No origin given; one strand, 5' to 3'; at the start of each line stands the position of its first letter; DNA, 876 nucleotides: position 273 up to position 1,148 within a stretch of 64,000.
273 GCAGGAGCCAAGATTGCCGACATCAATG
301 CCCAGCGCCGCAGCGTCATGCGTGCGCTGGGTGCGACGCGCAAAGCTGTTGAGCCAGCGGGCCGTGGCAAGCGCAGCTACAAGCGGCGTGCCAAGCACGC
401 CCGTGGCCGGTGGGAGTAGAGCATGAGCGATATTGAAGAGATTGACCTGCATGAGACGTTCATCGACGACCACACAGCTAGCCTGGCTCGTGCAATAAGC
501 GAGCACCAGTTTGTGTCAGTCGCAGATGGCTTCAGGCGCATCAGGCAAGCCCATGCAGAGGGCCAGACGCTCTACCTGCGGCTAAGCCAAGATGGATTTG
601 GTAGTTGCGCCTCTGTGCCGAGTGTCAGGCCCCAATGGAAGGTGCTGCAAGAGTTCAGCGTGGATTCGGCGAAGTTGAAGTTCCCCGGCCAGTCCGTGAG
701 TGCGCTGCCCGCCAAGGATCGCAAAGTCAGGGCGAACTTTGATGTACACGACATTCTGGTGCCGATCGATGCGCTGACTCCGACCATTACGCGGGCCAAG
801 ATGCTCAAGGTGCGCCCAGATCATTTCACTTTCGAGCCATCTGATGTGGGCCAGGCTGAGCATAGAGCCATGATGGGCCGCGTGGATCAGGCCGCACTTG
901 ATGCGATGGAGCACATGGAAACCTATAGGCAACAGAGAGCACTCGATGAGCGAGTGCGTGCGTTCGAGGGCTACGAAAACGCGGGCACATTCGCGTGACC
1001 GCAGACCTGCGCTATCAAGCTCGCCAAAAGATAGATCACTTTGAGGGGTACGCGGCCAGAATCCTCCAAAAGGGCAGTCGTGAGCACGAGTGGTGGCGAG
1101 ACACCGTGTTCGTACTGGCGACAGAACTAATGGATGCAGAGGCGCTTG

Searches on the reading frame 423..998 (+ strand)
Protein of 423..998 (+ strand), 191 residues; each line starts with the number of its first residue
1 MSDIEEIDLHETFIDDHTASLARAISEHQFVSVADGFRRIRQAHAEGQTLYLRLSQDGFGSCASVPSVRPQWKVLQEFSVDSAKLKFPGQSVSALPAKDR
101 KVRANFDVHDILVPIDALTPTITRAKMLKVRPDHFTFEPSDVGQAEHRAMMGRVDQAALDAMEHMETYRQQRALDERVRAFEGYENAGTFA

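Call 73: search_protein_families(library=pfam, proteins=[window:423-998:+], max_evalue=0.01)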
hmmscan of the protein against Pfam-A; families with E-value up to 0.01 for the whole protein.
window:423-998:+ (191 aa): 0 families

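Call 80: find_encoding_contigs(protein=window:423-998:+, flank=10000, max_places=1)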
Protein window:423-998:+ (191 aa): 7 contigs read that carry it; 1 place shown.
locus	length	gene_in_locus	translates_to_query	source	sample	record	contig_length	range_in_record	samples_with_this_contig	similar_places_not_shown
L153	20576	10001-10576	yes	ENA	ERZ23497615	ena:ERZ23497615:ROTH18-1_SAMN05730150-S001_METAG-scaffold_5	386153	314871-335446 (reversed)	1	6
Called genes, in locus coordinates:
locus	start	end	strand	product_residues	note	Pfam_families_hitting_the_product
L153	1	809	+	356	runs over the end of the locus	PF00149:Metallophos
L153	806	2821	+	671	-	PF02463:SMC_N, PF13476:AAA_23, PF13304:AAA_21 (faint)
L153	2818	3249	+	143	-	-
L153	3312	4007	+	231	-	-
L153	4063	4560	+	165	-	-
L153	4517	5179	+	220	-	-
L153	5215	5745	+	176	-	PF02075:RuvC (weak)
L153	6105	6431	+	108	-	-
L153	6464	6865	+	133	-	-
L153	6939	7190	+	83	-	-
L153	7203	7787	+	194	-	PF00929:RNase_T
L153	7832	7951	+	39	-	-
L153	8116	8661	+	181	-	-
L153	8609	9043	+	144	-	-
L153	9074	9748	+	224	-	-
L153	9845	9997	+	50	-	-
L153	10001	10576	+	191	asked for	-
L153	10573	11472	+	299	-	-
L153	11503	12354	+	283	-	-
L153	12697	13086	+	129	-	PF11171:DUF2958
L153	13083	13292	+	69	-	-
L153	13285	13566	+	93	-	-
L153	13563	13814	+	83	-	-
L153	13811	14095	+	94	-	-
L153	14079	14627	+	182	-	-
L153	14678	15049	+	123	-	PF11284:DUF3085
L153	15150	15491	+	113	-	-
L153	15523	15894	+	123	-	-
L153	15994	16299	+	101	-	-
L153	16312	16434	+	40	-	-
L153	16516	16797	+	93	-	-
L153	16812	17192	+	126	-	-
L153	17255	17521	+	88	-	-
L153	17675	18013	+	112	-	-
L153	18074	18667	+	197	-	-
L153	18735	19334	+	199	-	-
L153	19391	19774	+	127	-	-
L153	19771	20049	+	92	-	-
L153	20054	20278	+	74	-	-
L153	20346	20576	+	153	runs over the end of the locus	PF04002:RadC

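Call 81: find_encoding_contigs(protein=L153:806-2821:+, flank=10000, max_places=1)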
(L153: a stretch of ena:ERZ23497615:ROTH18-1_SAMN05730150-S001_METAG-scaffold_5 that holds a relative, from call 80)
Protein L153:806-2821:+ (671 aa): 6 contigs read that carry it; 1 place shown.
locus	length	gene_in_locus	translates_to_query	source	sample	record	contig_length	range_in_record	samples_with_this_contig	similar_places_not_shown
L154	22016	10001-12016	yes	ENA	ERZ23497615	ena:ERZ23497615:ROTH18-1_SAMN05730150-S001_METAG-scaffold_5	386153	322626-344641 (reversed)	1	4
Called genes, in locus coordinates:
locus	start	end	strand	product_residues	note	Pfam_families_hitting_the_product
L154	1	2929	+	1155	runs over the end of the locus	PF02811:PHP, PF07733:DNA_pol3_alpha, PF17657:DNA_pol3_finger, PF14579:HHH_6, PF03167:UDG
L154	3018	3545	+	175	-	-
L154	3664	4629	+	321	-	PF08804:gp32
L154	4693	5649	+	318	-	PF02739:5_3_exonuc_N, PF01367:5_3_exonuc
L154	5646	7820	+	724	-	PF00154:RecA_N, PF14890:Intein_splicing, PF03161:LAGLIDADG_2 (weak), PF00154:RecA_N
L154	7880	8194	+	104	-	-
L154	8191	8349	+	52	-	-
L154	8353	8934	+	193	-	-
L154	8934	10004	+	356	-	PF00149:Metallophos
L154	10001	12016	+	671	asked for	PF02463:SMC_N, PF13476:AAA_23, PF13304:AAA_21 (faint)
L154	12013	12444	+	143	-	-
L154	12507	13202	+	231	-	-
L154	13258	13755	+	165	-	-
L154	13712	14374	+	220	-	-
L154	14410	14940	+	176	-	PF02075:RuvC (weak)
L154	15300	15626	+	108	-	-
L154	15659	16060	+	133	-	-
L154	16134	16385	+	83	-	-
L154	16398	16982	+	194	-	PF00929:RNase_T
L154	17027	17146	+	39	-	-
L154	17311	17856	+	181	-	-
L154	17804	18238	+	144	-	-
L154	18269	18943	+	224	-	-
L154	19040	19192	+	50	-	-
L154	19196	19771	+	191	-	-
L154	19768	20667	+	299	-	-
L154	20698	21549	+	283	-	-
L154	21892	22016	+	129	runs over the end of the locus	PF11171:DUF2958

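Call 82: find_encoding_contigs(protein=L154:3018-3545:+, flank=10000, max_places=1)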
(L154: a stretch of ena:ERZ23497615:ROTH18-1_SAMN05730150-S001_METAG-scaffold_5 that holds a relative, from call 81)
Protein L154:3018-3545:+ (175 aa): 5 contigs read that carry it; 1 place shown.
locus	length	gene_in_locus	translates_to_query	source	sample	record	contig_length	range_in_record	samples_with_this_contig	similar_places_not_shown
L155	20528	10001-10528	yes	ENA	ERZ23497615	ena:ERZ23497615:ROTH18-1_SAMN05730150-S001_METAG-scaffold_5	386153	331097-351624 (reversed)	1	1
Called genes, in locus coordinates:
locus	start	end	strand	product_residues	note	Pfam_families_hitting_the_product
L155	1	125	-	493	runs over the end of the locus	PF02720:DUF222, PF01844:HNH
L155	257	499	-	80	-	-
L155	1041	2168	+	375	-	PF00589:Phage_integrase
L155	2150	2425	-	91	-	-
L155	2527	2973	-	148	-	-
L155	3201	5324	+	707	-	PF06213:CobT, PF11775:CobT_C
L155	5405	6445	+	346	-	PF07728:AAA_5, PF08406:CbbQ_C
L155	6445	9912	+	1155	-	PF02811:PHP, PF07733:DNA_pol3_alpha, PF17657:DNA_pol3_finger, PF14579:HHH_6, PF03167:UDG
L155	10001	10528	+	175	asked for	-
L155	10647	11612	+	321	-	PF08804:gp32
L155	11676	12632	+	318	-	PF02739:5_3_exonuc_N, PF01367:5_3_exonuc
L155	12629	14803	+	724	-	PF00154:RecA_N, PF14890:Intein_splicing, PF03161:LAGLIDADG_2 (weak), PF00154:RecA_N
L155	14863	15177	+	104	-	-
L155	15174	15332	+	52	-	-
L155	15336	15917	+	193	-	-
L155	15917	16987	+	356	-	PF00149:Metallophos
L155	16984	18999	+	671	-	PF02463:SMC_N, PF13476:AAA_23, PF13304:AAA_21 (faint)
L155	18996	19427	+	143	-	-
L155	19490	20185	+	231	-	-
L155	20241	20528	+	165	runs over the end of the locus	-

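Call 83: find_encoding_contigs(protein=L155:1041-2168:+, flank=10000, max_places=1)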
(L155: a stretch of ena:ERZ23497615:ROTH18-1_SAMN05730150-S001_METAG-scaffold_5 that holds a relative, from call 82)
Protein L155:1041-2168:+ (375 aa): 2 contigs read that carry it; 1 place shown.
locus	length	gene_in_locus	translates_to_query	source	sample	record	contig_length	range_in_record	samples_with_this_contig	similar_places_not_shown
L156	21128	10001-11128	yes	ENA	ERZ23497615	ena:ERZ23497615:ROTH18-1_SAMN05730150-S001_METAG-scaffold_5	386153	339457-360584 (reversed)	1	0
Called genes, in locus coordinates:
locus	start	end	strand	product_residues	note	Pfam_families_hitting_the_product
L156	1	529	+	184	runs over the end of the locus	PF12973:Cupin_7, PF07883:Cupin_2 (weak)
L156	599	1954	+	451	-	PF00275:EPSP_synthase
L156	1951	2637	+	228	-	PF13189:Cytidylate_kin2 (weak), PF13671:AAA_33 (faint), PF02224:Cytidylate_kin, PF13207:AAA_17 (faint), PF13238:AAA_18 (faint)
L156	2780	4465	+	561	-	PF00575:S1 (weak), PF21710:Spt6_S1 (faint), PF00575:S1, PF03074:GCS (faint), PF00575:S1, PF23459:S1_RRP5 (weak), PF00575:S1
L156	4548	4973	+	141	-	PF18291:HU-HIG, PF00216:Bac_DNA_binding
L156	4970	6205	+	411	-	PF18073:Zn_ribbon_LapB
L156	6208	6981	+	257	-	PF00215:OMPdecase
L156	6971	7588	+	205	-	PF00156:Pribosyltran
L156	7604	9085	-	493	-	PF02720:DUF222, PF01844:HNH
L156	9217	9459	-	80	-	-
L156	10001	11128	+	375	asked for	PF00589:Phage_integrase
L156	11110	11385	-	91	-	-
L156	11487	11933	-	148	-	-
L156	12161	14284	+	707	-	PF06213:CobT, PF11775:CobT_C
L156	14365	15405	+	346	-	PF07728:AAA_5, PF08406:CbbQ_C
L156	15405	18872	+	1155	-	PF02811:PHP, PF07733:DNA_pol3_alpha, PF17657:DNA_pol3_finger, PF14579:HHH_6, PF03167:UDG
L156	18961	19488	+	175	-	-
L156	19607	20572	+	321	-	PF08804:gp32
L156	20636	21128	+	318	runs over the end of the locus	PF02739:5_3_exonuc_N, PF01367:5_3_exonuc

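Call 85: find_homologous_proteins(query=L156:2780-4465:+, max_evalue=1e-50)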
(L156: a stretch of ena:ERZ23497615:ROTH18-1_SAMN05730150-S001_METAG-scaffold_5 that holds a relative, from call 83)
Query L156:2780-4465:+ (561 aa): 8000 proteins with E <= 1e-50 among 8000 candidates; the best 120 are listed.
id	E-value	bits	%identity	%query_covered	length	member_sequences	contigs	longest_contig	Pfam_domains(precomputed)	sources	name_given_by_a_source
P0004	0.0e+0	1282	69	93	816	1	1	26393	PF17092.12,PF03074.23,PF00575.30,PF23459.2,PF21710.4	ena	-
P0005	0.0e+0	1232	100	100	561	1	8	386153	PF03074.23,PF00575.30,PF23459.2,PF21710.4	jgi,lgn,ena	jgi:small subunit ribosomal protein S1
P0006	0.0e+0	1219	99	100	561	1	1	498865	PF03074.23,PF00575.30,PF23459.2,PF21710.4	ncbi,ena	-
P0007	0.0e+0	1214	99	100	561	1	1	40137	PF03074.23,PF00575.30,PF23459.2,PF21710.4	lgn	-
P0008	0.0e+0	1202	97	100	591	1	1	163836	PF03074.23,PF00575.30,PF23459.2,PF21710.4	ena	-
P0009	0.0e+0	1135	92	100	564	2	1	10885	PF03074.23,PF00575.30,PF23459.2,PF21710.4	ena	-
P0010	0.0e+0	1099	90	99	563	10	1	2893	PF03074.23,PF00575.30,PF23459.2,PF13509.13,PF21710.4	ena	-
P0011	0.0e+0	1096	89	100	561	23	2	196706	PF03074.23,PF00575.30,PF23459.2,PF21710.4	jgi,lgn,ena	-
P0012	0.0e+0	1069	86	100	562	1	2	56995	PF03074.23,PF00575.30,PF23459.2,PF21710.4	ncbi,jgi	-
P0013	0.0e+0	1067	86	100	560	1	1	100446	PF00575.30,PF23459.2,PF21710.4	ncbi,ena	-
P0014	0.0e+0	1066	86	100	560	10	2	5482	PF00575.30,PF23459.2,PF21710.4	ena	-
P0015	0.0e+0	1065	86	100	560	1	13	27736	PF00575.30,PF23459.2,PF21710.4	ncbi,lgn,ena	-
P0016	0.0e+0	1064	86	100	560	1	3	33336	PF00575.30,PF23459.2,PF21710.4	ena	-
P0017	0.0e+0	1063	86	100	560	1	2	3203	PF00575.30,PF23459.2,PF21710.4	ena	-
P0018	0.0e+0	1063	86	100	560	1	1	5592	PF00575.30,PF23459.2,PF21710.4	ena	-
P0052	2.2e-295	999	81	99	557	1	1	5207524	PF17092.12,PF03074.23,PF00575.30,PF23459.2,PF21710.4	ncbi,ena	-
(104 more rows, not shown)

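Call 87: find_encoding_contigs(protein=P0006, flank=2000, max_places=3)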
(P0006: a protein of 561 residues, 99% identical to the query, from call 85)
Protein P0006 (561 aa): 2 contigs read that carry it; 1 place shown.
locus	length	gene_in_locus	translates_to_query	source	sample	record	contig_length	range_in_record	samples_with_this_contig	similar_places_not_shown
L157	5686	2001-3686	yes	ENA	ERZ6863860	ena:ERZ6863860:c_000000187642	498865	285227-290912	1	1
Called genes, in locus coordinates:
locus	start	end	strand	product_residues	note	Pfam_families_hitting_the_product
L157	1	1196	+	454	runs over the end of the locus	PF00275:EPSP_synthase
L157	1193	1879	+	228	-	PF13189:Cytidylate_kin2 (weak), PF02224:Cytidylate_kin, PF13238:AAA_18 (faint)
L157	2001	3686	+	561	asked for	PF00575:S1, PF21710:Spt6_S1 (faint), PF00575:S1, PF03074:GCS (faint), PF00575:S1, PF23459:S1_RRP5 (weak), PF00575:S1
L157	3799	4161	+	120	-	PF18291:HU-HIG, PF00216:Bac_DNA_binding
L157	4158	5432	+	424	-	PF18073:Zn_ribbon_LapB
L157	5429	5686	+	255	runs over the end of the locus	PF00215:OMPdecase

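Call 89: find_encoding_contigs(protein=P0052, flank=1000, max_places=2)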
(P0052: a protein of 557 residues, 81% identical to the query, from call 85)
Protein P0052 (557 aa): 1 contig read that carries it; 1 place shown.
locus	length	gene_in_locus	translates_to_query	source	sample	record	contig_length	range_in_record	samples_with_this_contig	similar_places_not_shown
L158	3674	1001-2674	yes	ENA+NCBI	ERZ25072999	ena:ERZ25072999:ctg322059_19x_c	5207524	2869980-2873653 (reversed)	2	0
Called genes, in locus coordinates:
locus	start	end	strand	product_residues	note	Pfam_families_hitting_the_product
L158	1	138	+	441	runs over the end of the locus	PF00275:EPSP_synthase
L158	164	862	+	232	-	PF13189:Cytidylate_kin2, PF02224:Cytidylate_kin, PF13207:AAA_17 (faint), PF13238:AAA_18 (weak)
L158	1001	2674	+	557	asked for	PF17092:PCB_OB (faint), PF00575:S1, PF03074:GCS (faint), PF21710:Spt6_S1 (faint), PF00575:S1, PF23459:S1_RRP5 (weak), PF00575:S1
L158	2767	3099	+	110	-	PF18291:HU-HIG, PF00216:Bac_DNA_binding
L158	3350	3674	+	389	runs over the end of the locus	PF07719:TPR_2 (faint), PF13181:TPR_8 (faint), PF00515:TPR_1 (faint), PF13174:TPR_6 (faint), PF13429:TPR_15, PF13432:TPR_16 (weak), PF14559:TPR_19 (weak), PF18073:Zn_ribbon_LapB, +4 more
